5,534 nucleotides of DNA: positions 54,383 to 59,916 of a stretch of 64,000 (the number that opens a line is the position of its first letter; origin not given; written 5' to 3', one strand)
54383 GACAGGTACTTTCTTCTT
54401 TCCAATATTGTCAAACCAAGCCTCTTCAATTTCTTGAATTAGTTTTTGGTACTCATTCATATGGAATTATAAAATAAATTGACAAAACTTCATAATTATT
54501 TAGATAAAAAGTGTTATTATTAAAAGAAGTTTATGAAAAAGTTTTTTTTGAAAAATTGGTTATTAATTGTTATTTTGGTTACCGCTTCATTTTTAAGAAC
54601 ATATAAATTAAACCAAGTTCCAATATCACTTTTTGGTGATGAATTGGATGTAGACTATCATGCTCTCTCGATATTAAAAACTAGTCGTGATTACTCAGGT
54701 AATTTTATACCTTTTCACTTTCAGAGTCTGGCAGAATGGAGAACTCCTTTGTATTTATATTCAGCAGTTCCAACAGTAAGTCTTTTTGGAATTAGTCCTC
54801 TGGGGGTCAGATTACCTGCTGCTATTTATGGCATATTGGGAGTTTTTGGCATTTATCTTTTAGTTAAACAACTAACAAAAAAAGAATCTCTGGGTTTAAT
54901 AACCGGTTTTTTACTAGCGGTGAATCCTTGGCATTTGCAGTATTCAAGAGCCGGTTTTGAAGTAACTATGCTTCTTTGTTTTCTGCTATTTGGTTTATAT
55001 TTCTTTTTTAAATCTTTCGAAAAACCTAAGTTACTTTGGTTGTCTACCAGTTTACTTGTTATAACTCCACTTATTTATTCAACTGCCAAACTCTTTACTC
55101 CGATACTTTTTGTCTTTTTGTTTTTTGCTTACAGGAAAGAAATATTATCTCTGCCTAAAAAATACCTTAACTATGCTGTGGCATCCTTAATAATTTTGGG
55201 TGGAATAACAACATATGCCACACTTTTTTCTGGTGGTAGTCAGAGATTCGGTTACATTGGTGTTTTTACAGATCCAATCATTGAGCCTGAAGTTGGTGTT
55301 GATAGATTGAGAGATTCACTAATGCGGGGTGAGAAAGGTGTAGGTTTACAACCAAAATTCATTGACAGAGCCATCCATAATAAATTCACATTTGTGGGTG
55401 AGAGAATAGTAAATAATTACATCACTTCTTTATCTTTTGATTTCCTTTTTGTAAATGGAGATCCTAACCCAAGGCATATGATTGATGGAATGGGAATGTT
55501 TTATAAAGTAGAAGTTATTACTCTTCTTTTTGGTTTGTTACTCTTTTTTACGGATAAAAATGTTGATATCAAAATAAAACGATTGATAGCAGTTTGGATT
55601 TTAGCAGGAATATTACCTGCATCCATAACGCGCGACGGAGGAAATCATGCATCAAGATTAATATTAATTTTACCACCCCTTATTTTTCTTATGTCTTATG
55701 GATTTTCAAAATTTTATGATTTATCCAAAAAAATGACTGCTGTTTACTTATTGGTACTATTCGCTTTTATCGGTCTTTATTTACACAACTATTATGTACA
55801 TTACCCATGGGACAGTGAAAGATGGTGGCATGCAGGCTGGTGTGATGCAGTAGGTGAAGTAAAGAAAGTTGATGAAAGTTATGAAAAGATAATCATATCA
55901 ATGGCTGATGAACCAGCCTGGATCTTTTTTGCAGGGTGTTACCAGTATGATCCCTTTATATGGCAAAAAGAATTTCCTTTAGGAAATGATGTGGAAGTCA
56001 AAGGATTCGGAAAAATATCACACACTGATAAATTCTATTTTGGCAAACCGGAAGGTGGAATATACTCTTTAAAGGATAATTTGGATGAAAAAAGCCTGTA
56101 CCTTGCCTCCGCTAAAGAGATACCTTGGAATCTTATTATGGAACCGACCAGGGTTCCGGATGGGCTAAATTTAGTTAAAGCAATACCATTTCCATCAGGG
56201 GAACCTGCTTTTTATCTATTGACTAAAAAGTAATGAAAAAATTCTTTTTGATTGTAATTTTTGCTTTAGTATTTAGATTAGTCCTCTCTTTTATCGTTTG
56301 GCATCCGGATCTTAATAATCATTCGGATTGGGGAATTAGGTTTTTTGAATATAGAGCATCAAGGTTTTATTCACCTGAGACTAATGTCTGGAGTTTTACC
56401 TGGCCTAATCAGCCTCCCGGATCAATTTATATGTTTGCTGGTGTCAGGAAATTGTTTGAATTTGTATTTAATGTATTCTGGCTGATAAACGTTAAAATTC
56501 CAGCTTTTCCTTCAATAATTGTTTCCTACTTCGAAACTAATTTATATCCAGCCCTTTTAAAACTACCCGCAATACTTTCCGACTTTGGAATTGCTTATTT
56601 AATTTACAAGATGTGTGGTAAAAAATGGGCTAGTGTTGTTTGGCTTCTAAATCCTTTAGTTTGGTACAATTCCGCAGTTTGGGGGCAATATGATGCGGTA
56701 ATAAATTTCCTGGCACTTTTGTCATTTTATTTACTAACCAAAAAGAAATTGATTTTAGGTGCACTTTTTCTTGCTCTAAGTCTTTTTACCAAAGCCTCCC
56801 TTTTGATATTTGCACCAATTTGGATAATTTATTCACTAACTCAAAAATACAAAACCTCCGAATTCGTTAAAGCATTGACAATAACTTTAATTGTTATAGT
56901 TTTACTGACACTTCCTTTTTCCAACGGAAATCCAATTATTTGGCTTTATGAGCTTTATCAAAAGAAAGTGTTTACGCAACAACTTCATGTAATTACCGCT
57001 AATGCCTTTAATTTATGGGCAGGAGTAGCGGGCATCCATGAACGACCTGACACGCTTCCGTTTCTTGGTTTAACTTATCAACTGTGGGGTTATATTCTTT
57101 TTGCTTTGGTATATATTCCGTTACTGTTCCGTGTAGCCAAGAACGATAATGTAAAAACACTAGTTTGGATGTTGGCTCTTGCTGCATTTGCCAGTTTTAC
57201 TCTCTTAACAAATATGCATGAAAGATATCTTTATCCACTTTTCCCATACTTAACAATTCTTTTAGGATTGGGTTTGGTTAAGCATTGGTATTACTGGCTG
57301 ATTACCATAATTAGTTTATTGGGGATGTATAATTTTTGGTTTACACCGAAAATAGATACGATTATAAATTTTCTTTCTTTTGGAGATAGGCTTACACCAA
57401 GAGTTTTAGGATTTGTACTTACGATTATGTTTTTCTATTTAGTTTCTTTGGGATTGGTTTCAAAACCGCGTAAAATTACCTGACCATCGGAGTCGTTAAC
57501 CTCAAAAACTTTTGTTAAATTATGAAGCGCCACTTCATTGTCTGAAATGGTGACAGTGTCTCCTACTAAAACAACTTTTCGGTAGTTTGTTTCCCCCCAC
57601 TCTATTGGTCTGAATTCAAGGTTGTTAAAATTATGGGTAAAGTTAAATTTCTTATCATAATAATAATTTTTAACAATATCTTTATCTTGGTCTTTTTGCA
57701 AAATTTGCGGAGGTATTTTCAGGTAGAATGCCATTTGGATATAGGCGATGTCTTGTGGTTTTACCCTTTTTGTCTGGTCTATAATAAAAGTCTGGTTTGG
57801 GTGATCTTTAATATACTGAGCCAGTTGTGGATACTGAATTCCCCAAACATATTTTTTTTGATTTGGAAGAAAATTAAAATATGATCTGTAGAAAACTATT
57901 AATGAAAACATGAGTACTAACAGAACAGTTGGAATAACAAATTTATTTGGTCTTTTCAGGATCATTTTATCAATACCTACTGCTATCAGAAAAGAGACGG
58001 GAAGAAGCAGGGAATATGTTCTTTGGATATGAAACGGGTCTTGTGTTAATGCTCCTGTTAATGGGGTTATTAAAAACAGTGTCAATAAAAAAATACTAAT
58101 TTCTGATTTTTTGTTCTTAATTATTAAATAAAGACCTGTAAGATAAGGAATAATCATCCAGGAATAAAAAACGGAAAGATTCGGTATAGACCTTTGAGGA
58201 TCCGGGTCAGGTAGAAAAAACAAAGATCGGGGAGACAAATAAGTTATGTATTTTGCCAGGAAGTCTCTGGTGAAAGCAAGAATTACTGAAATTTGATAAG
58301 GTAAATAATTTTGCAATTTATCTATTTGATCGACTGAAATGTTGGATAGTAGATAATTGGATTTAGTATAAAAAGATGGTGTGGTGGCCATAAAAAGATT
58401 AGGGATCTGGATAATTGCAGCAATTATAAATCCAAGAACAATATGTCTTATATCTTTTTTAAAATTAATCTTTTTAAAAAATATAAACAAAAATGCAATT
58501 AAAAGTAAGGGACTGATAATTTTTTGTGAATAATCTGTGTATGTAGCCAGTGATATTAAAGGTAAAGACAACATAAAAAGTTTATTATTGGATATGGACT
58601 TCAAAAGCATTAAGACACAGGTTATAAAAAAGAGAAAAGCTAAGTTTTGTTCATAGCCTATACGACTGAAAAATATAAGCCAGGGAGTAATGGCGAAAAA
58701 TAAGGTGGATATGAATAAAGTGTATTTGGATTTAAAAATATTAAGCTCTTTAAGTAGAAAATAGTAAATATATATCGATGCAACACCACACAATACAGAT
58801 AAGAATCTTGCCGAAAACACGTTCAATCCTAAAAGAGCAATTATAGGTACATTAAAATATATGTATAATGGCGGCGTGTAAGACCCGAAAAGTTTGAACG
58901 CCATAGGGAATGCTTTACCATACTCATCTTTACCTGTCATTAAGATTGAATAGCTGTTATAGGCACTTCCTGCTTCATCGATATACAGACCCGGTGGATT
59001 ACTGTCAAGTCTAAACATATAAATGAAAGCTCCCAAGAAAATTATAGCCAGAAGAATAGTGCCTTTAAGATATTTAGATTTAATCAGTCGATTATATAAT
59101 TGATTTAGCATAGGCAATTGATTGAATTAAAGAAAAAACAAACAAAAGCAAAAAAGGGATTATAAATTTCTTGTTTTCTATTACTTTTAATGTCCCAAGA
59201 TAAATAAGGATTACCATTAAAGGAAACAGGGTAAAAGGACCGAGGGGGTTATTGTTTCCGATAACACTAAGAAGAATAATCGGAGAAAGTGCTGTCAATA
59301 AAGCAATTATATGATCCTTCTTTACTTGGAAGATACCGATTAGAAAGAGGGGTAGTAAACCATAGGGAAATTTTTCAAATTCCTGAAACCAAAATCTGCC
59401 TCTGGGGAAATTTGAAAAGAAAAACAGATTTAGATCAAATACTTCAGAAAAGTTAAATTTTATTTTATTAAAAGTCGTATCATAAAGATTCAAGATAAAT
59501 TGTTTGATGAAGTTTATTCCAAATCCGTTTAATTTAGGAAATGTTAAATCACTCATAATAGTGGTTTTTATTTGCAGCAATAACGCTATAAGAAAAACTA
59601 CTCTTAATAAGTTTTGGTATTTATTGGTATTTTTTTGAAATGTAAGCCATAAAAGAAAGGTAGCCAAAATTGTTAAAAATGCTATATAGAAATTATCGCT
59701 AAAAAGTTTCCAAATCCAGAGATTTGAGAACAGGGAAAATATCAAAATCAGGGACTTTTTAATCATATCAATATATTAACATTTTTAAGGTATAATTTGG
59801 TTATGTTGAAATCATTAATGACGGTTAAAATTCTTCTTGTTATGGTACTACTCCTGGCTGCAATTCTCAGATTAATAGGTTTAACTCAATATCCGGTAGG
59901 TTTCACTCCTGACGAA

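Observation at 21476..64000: Massive expansion of GT-C (PMT_2/ArnT/YfhO/GT87-like) membrane glycosyltransferases, together with Dpm1-like donors, flippase, methyltransferases and esterase: a candidate elaborate envelope or protein glycosylation system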

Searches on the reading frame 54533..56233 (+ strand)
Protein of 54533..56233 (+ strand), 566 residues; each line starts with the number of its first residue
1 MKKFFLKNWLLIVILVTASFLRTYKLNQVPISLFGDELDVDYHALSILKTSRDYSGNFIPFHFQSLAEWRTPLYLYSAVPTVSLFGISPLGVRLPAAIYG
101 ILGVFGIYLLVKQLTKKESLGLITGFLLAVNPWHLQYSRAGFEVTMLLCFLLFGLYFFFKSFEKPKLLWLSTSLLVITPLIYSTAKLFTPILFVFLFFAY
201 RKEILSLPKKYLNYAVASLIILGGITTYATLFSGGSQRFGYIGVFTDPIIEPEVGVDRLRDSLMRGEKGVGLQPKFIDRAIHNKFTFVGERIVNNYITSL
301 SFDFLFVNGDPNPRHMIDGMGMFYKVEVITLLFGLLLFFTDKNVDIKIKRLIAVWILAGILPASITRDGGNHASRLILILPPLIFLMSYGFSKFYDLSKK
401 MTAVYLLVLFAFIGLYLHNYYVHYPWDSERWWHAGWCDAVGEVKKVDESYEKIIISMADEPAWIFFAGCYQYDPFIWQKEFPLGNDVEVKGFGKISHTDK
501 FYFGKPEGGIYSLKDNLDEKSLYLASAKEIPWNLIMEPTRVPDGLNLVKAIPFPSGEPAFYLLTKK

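Call 5: search_protein_families(library=pfam, proteins=[window:54533-56233:+], max_evalue=0.01)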
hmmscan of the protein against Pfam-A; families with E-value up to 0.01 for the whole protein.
window:54533-56233:+ (566 aa): 2 families
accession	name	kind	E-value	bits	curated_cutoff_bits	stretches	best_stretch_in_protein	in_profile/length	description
PF13231.12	PMT_2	-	3.1e-12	47.4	26.1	1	71-221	3-153/160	Dolichyl-phosphate-mannose-protein mannosyltransferase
PF02366.24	PMT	-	0.0094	16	22.7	1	16-222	5-225/245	Dolichyl-phosphate-mannose-protein mannosyltransferase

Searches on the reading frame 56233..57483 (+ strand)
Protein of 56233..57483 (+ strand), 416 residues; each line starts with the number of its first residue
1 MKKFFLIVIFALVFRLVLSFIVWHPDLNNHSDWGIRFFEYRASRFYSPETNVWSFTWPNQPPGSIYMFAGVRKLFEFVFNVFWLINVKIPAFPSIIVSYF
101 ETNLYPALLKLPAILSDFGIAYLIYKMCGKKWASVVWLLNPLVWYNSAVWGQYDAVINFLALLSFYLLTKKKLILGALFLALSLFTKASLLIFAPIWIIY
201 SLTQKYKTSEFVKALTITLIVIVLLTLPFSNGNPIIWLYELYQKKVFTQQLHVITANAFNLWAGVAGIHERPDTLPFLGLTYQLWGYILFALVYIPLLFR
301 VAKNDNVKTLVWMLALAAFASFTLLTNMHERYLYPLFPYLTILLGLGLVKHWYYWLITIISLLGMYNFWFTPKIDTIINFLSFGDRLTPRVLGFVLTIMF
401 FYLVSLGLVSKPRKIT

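Call 5: search_protein_families(library=pfam, proteins=[window:56233-57483:+], max_evalue=0.01)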
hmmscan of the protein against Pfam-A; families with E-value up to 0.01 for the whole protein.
window:56233-57483:+ (416 aa): 1 family
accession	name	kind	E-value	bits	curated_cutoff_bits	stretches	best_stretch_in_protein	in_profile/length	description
PF03155.21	Alg6_Alg8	-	9.2e-05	22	25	1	138-229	128-228/482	ALG6, ALG8 glycosyltransferase family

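Call 18: search_protein_families(library=ncbifam, proteins=[window:56233-57483:+], max_evalue=0.1)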
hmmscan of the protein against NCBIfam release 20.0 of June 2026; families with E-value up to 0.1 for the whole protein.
window:56233-57483:+ (416 aa): 1 family
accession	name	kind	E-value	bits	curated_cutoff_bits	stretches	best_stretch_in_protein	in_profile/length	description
NF046093.1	AZOBR_p60025_fam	subfamily_domain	2.5e-08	33.4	150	1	111-213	118-223/232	AZOBR_p60025 family cell surface glycopolymer formation protein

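Call 57: find_homologous_proteins(query=window:56233-57483:+, max_evalue=0.001)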
Query window:56233-57483:+ (416 aa): 540 proteins with E <= 0.001 among 8000 candidates; the best 120 are listed.
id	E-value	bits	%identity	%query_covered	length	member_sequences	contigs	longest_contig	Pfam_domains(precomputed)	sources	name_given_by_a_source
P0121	3.7e-271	918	100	100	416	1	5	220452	-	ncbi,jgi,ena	-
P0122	4.9e-241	819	86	100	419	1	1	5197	-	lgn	-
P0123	1.9e-193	662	72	97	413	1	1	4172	-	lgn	-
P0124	2.9e-192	658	70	94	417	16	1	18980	-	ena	-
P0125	1.7e-190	652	69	97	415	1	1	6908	-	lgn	-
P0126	6.0e-190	650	69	99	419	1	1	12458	-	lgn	-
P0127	3.8e-189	648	69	98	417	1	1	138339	-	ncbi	-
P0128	8.6e-188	643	70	94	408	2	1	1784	-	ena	-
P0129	1.3e-187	643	69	97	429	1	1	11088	-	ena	-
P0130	1.4e-187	642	70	94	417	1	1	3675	-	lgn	-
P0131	7.6e-187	640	69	96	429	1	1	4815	-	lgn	-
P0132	4.1e-186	638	69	97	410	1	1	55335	-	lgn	-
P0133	4.6e-186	637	70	92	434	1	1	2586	-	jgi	jgi:dolichyl-phosphate-mannose-protein mannosyltransferase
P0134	5.5e-186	637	69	95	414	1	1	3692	-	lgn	-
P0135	1.8e-185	635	68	96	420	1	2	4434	-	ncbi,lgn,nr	ncbi:hypothetical protein KBD45_07895 [Candidatus Dojkabacteria bacterium]|nr:hypothetical protein [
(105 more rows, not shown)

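Call 66: predict_structure(alignment_id=A3)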
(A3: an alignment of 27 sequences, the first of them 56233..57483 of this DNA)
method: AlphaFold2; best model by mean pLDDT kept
length: 416 residues; sequences in the alignment: 27
mean_pLDDT: 86.1   pTM: 0.89
mean pLDDT of the five models: 86.1, 85.6, 84.8, 83.4, 83.1
residues with pLDDT >= 90: 224; 70-90: 143; 50-70: 37; < 50: 12
segments of 3 or more residues with pLDDT < 50: 52-56, 411-416
pLDDT, mean of each block of 10 residues (from residue 1): 89 94 81 79 71 53 90 91 78 74 89 96 97 96 92 92 98 98 92 96 96 98 92 88 77 60 70 72 89 95 93 96 80 88 96 95 83 88 82 92 85 37
secondary structure, 60 per line:
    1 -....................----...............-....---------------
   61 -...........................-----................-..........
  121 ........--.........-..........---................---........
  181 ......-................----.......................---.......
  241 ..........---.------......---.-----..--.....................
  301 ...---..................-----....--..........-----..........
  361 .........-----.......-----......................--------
elements in order: H2-21 H26-40 H42-45 H62-88 H94-109 H111-128 H131-139 H141-150 H154-169 H173-186 H188-203 H208-230 H234-250 H261-266 H282-303 H307-324 H330-333 H336-345 H351-369 H375-381 H387-408

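Call 69: fold_search(model_id=the predicted structure, library=pdb)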
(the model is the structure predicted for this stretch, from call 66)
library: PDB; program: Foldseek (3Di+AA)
matches with E <= 10: 153; with E <= 0.001: 3
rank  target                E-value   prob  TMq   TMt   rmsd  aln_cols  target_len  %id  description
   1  6snh_X                2.0e-06  1.00  0.75  0.66   7.2       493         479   15  Cryo-EM structure of yeast ALG6 in complex with 6AG9 Fab and Dol25-P-Glc (released 2020-03-11)
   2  9s6r_A                3.4e-04  1.00  0.60  0.64   6.4       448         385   12  Ternary cryo-EM structure of yeast ALG3 with Dol25-PP-GlcNAc2Man5, Dol25-P-Man, and Fab (released 2026-03-18)
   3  7w72_U                9.2e-04  1.00  0.52  0.52   7.5       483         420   15  Structure of a human glycosylphosphatidylinositol (GPI) transamidase (released 2022-02-16)
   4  9wno_A                1.2e-03  1.00  0.59  0.60   6.9       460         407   19  Cryo-EM structure of Candida glabrata GPI mannosyltransferase I bound to Dol-P-Man (released 2025-12-03)
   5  7wld_U                3.0e-03  1.00  0.56  0.56   6.9       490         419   14  Cryo-EM structure of the human glycosylphosphatidylinositol transamidase complex at 2.53 Angstrom resolution (released 2022-04-27)
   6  8imx_U                3.6e-03  1.00  0.56  0.56   6.8       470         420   14  Cryo-EM structure of GPI-T with a chimeric GPI-anchored protein (released 2023-08-16)
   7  8b6l_I                9.2e-03  1.00  0.40  0.27  15.8       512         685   14  Subtomogram average of the human Sec61-TRAP-OSTA-translocon (released 2022-12-07)
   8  9s6s_A                1.3e-02  1.00  0.48  0.38  12.9       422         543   13  Ternary cryo-EM structure of human ALG9 with Dol25-PP-GlcNAc2Man6, Dol25-P-Man and Fab (released 2026-03-18)
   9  9s6u_A                2.0e-02  1.00  0.47  0.38  12.6       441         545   15  Ternary cryo-EM structure of human ALG9 with Dol25-PP-GlcNAc2Man8, Dol25-P-Man and Fab (released 2026-03-18)
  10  8pn9_A                2.3e-02  1.00  0.43  0.30  16.4       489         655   15  Structure of human oligosaccharyltransferase OST-A complex bound to NGI-1 (released 2024-05-08)
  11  6ezn_F                4.2e-02  0.99  0.40  0.28  17.4       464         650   10  Cryo-EM structure of the yeast oligosaccharyltransferase (OST) complex (released 2018-01-17)
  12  6gxc_A                6.6e-02  0.97  0.38  0.25  15.0       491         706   15  Bacterial oligosaccharyltransferase PglB in complex with an inhibitory peptide and a reactive lipid-linked oligosaccha (released 2018-11-14)
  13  5ogl_A                7.8e-02  0.96  0.38  0.25  15.0       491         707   15  Structure of bacterial oligosaccharyltransferase PglB in complex with an acceptor peptide and an lipid-linked oligosac (released 2017-10-25)
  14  5ezm                  8.2e-02  1.00  0.48  0.38  10.3       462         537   12  Crystal Structure of ArnT from Cupriavidus metallidurans in the apo state (released 2016-02-17)
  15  8age_A                1.5e-01  0.97  0.43  0.30  15.6       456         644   10  Structure of yeast oligosaccharylransferase complex with acceptor peptide bound (released 2022-12-07)
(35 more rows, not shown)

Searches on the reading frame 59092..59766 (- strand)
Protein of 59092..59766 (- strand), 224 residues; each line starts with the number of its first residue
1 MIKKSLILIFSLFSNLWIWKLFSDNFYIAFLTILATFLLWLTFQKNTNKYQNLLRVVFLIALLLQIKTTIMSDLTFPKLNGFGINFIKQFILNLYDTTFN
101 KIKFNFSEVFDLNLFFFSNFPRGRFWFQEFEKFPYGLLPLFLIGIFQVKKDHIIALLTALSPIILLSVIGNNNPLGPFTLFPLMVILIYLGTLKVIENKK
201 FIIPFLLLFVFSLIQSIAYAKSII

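Call 6: search_protein_families(library=pfam, proteins=[window:59092-59766:-], max_evalue=0.01)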
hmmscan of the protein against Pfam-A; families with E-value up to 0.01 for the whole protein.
window:59092-59766:- (224 aa): 0 families

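Call 18: search_protein_families(library=ncbifam, proteins=[window:59092-59766:-], max_evalue=0.1)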
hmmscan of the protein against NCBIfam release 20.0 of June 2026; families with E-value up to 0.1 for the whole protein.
window:59092-59766:- (224 aa): 0 families
